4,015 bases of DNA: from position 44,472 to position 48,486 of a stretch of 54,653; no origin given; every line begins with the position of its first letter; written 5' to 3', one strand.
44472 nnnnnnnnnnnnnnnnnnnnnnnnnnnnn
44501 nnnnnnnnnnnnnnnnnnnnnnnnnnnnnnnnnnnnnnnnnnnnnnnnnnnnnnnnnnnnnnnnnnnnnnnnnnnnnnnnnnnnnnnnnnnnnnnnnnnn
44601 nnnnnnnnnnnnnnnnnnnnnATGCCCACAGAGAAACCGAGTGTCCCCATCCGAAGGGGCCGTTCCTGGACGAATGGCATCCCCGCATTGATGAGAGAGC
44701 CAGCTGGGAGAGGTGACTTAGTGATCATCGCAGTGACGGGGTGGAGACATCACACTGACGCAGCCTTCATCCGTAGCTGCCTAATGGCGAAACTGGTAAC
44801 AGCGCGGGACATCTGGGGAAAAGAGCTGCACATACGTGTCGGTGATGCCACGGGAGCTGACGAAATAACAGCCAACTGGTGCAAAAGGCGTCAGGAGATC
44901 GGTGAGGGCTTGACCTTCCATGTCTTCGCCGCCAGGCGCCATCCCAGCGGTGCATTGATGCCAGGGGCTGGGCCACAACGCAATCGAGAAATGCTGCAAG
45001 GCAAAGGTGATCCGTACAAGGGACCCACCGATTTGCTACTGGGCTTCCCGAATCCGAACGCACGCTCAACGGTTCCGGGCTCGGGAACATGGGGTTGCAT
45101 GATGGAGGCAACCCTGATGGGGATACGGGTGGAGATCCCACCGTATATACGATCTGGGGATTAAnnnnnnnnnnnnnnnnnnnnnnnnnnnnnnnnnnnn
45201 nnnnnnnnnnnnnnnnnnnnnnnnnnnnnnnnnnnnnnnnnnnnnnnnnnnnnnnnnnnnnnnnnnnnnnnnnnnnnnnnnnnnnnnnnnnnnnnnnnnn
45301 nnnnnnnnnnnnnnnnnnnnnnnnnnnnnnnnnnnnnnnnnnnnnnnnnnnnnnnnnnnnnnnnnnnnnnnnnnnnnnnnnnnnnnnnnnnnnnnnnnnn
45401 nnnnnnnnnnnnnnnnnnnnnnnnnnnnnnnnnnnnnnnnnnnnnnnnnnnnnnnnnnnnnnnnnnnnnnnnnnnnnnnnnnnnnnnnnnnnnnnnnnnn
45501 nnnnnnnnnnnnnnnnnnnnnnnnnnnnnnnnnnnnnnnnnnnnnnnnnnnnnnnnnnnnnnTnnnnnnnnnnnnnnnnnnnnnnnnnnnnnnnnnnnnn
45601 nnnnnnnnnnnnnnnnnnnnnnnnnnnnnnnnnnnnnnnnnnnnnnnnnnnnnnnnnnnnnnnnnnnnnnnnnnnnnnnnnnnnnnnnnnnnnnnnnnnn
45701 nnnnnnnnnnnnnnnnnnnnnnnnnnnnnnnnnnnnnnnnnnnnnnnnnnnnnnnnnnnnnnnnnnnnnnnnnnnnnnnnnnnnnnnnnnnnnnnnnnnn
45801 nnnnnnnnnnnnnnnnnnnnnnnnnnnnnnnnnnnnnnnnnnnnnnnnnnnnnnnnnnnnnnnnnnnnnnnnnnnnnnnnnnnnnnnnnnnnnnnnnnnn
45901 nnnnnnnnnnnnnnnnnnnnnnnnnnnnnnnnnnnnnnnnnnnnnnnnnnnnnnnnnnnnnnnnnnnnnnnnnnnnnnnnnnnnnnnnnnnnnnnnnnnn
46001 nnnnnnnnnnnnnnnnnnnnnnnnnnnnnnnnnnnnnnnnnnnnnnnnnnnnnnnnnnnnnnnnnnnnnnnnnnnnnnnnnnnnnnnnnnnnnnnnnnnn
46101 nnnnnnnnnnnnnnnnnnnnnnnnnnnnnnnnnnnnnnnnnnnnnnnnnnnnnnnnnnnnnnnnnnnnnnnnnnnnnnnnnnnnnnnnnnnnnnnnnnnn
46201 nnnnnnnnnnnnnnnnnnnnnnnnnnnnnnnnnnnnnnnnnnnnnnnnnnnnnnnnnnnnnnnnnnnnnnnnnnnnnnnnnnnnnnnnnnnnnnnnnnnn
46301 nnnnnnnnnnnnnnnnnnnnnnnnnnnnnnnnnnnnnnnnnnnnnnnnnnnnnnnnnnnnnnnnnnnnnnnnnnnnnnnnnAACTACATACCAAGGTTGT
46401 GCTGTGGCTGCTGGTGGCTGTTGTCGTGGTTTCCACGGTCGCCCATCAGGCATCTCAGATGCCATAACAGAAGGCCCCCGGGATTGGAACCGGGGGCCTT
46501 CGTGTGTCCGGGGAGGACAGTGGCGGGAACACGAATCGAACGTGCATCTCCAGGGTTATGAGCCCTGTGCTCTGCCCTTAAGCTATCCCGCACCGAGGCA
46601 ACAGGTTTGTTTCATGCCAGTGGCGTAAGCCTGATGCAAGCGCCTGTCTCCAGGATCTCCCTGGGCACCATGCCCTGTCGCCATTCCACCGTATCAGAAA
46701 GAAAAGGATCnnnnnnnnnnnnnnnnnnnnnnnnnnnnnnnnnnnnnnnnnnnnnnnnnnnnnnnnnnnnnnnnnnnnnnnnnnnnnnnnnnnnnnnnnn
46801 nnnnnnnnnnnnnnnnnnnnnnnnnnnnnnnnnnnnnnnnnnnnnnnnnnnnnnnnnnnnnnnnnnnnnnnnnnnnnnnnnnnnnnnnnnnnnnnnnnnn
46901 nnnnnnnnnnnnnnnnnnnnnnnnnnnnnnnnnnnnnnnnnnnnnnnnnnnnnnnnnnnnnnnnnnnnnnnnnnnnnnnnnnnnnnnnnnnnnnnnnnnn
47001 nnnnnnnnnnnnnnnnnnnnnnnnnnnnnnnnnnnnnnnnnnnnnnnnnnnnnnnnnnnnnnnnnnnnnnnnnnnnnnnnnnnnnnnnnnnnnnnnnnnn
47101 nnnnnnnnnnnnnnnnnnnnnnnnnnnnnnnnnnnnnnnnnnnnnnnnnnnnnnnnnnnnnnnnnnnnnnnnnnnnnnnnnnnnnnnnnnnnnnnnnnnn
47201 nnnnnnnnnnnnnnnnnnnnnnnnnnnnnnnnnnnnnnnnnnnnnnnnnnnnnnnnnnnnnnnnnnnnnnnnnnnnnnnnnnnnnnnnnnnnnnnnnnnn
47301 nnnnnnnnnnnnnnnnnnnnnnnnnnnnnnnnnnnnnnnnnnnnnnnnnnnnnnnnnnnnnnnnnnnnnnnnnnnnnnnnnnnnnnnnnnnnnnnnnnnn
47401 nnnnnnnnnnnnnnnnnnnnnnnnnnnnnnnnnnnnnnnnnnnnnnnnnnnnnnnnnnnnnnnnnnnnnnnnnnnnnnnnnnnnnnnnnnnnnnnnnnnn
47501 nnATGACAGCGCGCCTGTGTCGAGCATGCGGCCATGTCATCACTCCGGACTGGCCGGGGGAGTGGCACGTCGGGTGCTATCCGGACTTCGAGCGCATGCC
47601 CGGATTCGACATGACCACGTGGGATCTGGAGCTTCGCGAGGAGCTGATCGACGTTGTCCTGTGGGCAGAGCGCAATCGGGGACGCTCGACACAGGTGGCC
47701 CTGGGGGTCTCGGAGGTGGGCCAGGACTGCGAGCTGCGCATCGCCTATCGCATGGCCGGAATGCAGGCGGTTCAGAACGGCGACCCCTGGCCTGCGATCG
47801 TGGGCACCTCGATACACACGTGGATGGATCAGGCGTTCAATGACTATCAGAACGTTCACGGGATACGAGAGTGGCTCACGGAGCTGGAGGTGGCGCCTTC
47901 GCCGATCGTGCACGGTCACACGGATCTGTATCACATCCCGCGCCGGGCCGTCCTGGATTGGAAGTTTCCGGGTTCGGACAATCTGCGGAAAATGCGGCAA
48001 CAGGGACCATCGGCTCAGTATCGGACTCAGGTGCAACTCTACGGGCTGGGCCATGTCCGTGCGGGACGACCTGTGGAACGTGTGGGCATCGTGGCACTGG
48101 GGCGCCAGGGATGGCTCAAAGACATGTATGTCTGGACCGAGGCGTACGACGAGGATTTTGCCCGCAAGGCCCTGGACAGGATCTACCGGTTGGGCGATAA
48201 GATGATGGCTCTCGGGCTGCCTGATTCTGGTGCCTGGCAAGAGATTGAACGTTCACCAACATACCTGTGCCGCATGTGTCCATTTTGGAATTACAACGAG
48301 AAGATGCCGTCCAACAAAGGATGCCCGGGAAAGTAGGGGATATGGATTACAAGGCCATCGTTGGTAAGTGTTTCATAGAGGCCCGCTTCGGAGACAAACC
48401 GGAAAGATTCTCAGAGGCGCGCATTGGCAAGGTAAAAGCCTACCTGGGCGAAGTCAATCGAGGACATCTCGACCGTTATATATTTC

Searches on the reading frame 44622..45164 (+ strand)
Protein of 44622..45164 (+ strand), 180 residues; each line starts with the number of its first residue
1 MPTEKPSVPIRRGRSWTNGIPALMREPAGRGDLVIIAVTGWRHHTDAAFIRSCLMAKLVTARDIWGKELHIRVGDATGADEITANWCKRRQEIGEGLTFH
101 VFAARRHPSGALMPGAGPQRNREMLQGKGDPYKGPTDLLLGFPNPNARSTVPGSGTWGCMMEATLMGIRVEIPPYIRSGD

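Call 62: search_protein_families(library=phrogs, max_evalue=0.001, proteins=[window:44622-45164:+])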
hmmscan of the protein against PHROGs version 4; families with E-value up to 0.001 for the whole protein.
window:44622-45164:+ (180 aa): 1 family
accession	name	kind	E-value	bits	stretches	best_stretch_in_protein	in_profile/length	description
phrog_289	-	other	2.8e-12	47.3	1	33-172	22-137/500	GTP-binding domain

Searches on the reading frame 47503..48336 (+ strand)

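Call 11: search_protein_families(library=pfam, max_evalue=0.01, proteins=[window:47503-48336:+])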
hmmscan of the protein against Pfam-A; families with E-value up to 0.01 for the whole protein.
window:47503-48336:+ (277 aa): 0 families

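Call 62: search_protein_families(library=phrogs, max_evalue=0.001, proteins=[window:47503-48336:+])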
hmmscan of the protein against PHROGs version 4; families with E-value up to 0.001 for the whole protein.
window:47503-48336:+ (277 aa): 3 families
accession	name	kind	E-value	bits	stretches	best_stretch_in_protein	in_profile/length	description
phrog_1674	-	DNA, RNA and nucleotide metabolism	7.6e-61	206.7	1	38-276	24-273/276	exonuclease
phrog_29210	-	unknown function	3.8e-23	83.4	1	138-276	2-140/151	-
phrog_1990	-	DNA, RNA and nucleotide metabolism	0.00014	22.4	0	147-261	128-231/290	Cas4-domain exonuclease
